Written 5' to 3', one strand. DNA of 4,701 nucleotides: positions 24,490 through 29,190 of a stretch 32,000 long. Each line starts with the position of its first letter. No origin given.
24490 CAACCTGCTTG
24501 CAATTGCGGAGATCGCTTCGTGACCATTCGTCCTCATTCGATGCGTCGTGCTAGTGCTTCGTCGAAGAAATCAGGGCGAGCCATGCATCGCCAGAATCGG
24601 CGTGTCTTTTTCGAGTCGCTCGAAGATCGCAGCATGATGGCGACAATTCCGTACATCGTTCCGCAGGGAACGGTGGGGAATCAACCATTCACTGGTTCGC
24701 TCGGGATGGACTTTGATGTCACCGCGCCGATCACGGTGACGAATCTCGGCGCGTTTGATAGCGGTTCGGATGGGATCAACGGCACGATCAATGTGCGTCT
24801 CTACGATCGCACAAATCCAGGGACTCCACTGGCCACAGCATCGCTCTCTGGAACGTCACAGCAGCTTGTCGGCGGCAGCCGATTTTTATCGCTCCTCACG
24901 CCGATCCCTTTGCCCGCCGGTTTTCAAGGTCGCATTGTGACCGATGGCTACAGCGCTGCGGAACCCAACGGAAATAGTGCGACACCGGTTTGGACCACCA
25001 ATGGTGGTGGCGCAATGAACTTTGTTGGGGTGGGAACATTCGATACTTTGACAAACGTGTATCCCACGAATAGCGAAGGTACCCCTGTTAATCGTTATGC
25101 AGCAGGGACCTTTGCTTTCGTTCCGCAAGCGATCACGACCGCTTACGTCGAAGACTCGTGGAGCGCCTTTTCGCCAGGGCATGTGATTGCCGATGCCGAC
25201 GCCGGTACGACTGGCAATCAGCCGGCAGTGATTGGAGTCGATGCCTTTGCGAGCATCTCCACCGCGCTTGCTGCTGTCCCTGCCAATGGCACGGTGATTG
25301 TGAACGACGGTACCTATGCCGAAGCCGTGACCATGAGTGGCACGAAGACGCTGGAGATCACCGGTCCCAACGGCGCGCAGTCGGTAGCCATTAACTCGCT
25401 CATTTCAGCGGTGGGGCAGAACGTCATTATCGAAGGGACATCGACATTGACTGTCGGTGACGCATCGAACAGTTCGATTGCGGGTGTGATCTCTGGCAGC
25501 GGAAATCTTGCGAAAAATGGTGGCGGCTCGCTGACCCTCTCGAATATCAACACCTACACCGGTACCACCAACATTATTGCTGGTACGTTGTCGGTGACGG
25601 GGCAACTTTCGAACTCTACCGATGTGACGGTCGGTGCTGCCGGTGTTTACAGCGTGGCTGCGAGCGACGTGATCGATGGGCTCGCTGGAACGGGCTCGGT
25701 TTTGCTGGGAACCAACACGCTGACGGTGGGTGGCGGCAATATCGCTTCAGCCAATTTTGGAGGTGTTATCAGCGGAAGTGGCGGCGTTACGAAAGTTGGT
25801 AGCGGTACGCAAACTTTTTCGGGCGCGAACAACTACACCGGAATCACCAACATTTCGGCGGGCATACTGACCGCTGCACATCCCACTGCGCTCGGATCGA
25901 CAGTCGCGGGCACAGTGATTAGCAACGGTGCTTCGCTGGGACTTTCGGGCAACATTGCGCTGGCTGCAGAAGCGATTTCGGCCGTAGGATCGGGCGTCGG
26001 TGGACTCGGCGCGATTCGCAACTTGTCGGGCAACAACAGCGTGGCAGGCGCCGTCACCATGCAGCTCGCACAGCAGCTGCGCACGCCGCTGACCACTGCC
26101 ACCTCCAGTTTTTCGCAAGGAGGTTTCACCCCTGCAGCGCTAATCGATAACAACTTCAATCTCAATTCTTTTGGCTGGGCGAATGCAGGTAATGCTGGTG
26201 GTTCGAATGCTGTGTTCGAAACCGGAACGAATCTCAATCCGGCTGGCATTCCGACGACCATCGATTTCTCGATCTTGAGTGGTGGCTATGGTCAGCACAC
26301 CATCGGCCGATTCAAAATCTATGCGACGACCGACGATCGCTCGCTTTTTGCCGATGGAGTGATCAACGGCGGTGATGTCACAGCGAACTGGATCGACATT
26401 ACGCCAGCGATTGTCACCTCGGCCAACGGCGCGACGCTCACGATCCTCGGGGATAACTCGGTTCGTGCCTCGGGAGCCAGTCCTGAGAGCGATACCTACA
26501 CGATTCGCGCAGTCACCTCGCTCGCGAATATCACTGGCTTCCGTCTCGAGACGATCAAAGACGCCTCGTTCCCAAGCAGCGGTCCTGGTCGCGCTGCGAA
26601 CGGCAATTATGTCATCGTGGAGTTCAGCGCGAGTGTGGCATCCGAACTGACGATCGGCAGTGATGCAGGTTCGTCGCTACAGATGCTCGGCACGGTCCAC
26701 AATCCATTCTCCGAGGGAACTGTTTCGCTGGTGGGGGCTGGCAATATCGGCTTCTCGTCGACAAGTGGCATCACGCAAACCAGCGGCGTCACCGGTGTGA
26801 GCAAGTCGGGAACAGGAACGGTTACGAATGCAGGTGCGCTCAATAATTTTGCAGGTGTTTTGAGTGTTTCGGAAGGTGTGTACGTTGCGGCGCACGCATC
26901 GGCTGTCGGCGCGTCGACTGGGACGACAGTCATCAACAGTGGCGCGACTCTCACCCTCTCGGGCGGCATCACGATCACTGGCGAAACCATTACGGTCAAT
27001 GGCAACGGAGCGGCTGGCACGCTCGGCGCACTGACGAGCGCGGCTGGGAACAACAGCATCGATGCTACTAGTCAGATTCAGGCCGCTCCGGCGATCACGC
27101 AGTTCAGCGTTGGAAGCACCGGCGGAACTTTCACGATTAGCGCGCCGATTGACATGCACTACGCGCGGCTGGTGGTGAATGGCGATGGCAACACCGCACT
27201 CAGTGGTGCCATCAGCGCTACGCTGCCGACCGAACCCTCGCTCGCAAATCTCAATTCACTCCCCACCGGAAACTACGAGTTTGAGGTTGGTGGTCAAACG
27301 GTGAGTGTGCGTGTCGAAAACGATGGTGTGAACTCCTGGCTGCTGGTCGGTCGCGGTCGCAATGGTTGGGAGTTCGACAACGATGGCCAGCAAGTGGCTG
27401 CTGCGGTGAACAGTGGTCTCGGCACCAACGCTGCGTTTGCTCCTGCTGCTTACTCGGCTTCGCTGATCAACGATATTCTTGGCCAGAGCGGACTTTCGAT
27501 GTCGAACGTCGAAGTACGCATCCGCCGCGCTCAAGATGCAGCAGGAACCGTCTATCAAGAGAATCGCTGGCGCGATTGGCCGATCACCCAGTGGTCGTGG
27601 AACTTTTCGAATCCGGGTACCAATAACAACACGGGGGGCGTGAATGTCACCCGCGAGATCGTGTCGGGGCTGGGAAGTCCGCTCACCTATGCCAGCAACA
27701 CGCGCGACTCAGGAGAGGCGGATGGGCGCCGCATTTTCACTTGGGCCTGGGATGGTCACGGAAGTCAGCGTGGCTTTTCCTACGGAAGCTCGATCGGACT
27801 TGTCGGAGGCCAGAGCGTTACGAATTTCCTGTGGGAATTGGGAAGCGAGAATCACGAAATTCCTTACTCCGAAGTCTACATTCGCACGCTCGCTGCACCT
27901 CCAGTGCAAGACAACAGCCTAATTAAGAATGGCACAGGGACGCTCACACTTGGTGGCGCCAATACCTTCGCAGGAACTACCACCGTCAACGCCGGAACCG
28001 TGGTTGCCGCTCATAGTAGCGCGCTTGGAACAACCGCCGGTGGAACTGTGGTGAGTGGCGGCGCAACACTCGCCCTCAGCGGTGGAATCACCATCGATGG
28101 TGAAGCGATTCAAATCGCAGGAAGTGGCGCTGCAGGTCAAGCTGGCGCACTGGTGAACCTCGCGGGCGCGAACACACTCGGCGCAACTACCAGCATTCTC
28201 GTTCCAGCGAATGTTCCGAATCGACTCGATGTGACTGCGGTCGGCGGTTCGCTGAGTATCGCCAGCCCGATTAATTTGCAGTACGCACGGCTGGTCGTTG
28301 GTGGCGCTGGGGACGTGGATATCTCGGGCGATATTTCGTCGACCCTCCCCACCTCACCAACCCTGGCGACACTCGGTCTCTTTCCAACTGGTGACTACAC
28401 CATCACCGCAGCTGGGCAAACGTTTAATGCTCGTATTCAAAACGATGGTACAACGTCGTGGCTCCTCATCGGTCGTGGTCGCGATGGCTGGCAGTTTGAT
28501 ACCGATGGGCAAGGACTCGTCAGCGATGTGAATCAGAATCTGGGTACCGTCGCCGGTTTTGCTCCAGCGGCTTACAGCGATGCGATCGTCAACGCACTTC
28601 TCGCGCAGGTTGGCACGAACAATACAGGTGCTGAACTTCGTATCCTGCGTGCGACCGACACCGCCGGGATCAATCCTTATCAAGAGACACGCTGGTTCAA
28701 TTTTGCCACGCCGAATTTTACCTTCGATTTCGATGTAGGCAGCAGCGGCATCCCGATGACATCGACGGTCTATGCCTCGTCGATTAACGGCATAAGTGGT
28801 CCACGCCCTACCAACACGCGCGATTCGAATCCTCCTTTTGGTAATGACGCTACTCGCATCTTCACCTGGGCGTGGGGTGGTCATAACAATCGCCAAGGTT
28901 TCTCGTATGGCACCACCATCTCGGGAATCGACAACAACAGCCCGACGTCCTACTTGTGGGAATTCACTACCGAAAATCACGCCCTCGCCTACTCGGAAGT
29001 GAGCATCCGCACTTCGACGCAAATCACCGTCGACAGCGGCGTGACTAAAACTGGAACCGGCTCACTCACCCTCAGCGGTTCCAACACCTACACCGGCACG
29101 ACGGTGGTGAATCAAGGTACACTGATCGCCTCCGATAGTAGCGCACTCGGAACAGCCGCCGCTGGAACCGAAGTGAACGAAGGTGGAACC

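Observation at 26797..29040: Diverged tandem duplication (period about 1,122-1,125 nt) inside the giant gene, each unit carrying an unassigned domain of about 250 aa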

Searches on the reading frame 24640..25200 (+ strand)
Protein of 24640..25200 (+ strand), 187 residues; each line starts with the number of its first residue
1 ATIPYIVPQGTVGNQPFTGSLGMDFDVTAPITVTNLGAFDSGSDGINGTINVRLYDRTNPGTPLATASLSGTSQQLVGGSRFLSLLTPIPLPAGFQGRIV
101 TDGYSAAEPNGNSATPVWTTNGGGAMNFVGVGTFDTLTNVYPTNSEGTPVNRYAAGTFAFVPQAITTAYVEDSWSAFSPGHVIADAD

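Call 61: search_protein_families(library=pfam, proteins=[window:24640-25200:+], max_evalue=0.1)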
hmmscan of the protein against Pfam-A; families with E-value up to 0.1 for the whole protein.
window:24640-25200:+ (187 aa): 1 family
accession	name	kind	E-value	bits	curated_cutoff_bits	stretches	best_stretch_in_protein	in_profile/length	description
PF13313.11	DUF4082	-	0.00011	22.6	28.4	1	16-94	12-83/143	Domain of unknown function (DUF4082)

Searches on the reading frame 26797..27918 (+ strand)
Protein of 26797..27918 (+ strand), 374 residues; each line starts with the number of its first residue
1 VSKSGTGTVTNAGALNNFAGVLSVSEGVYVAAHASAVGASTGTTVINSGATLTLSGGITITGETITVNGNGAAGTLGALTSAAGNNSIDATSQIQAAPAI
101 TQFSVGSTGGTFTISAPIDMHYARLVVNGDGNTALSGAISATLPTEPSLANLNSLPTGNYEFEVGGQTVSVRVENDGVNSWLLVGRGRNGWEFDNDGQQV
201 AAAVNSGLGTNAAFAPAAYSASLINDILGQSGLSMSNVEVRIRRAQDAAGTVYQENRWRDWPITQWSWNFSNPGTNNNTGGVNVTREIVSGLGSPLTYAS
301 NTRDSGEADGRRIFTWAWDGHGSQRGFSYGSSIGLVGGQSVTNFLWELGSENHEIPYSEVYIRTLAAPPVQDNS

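Call 4: search_protein_families(library=pfam, proteins=[window:26797-27918:+], max_evalue=10)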
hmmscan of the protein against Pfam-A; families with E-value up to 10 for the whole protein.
window:26797-27918:+ (374 aa): 2 families
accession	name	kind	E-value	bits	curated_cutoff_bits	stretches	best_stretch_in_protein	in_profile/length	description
PF21894.1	N4_RNAP_helical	-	0.44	10.8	27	1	47-95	40-88/216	Bacteriophage N4 RNA polymerase, helical domain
PF10946.13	DUF2625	-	1.1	8.8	27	1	49-114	52-114/207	Protein of unknown function DUF2625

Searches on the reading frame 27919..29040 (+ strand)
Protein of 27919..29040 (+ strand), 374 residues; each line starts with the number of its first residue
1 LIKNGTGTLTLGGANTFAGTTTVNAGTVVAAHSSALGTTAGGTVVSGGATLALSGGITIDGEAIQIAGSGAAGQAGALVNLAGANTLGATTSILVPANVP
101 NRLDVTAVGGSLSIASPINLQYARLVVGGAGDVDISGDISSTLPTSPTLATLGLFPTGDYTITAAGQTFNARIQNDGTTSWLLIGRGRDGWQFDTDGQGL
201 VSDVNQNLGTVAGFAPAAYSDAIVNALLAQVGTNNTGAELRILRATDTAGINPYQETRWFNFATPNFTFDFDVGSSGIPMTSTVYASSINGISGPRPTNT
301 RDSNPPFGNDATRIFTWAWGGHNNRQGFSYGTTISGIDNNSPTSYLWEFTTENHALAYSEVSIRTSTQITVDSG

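Call 4: search_protein_families(library=pfam, proteins=[window:27919-29040:+], max_evalue=10)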
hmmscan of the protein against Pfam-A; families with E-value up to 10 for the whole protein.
window:27919-29040:+ (374 aa): 3 families
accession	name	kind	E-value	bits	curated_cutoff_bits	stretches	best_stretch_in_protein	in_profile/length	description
PF12951.13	PATR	-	5.8e-10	39.5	27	1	1-29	1-29/30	Passenger-associated-transport-repeat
PF10946.13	DUF2625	-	0.048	13.2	27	1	48-88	52-92/207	Protein of unknown function DUF2625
PF21894.1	N4_RNAP_helical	-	0.78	10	27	0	274-294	50-70/216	Bacteriophage N4 RNA polymerase, helical domain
